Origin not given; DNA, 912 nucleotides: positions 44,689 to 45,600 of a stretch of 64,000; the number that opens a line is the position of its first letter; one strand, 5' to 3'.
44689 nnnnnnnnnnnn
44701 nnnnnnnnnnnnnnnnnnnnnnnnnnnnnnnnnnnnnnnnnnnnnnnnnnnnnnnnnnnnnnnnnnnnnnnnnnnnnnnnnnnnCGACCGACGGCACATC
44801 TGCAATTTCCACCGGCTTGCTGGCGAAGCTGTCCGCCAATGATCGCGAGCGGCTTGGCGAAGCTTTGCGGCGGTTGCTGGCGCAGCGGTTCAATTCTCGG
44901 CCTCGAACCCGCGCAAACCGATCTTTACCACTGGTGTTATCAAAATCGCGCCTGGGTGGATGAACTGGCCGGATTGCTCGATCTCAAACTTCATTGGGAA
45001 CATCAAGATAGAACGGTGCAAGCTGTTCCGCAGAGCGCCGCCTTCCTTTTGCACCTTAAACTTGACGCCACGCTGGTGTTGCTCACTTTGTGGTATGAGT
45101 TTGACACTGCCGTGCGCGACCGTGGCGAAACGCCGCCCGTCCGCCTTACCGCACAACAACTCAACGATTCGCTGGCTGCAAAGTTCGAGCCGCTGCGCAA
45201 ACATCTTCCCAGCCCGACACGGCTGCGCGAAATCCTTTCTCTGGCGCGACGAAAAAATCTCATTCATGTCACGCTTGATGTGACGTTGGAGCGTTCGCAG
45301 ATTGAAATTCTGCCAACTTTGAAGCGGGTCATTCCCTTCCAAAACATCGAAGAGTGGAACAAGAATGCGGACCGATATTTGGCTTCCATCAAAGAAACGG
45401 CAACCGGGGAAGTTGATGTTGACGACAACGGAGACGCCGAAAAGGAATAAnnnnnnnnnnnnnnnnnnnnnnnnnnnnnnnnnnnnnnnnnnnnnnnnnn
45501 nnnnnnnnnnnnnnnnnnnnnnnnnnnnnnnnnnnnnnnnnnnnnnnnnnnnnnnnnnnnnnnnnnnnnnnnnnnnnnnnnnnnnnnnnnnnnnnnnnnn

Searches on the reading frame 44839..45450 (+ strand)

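Call 27: search_protein_families(library=padloc, proteins=[window:44839-45450:+], max_evalue=0.001)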
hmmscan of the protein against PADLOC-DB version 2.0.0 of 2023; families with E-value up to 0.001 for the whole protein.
window:44839-45450:+ (203 aa): 9 families
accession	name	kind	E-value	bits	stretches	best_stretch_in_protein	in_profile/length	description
PDLC00479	JetB1|JetB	-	2.8e-11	41.3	1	24-185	33-193/202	DUF4194 domain; MukE-like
PDLC00489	JetB1|JetB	-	3.5e-11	41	1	24-199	38-216/235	DUF4194 domain; MukE-like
PDLC00486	JetB1|JetB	-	7.4e-09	33.4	1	24-197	43-206/218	DUF4194 domain; MukE-like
PDLC00500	JetB1|JetB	-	1.5e-08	32.6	1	26-193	32-195/201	DUF4194 domain; MukE-like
PDLC00469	JetB1|JetB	-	4.7e-08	30.6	1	47-175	63-195/217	DUF4194 domain; MukE-like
PDLC00502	JetB1|JetB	-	5.5e-06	24.2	1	71-186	89-203/214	DUF4194 domain; MukE-like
PDLC00475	JetB1|JetB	-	0.00013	19.5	1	67-166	93-192/210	DUF4194 domain; MukE-like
PDLC00498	JetB1|JetB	-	0.00035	18.3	1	42-179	57-194/211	DUF4194 domain; MukE-like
PDLC00478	JetB1|JetB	-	0.00052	17.7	1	66-200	87-210/214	DUF4194 domain; MukE-like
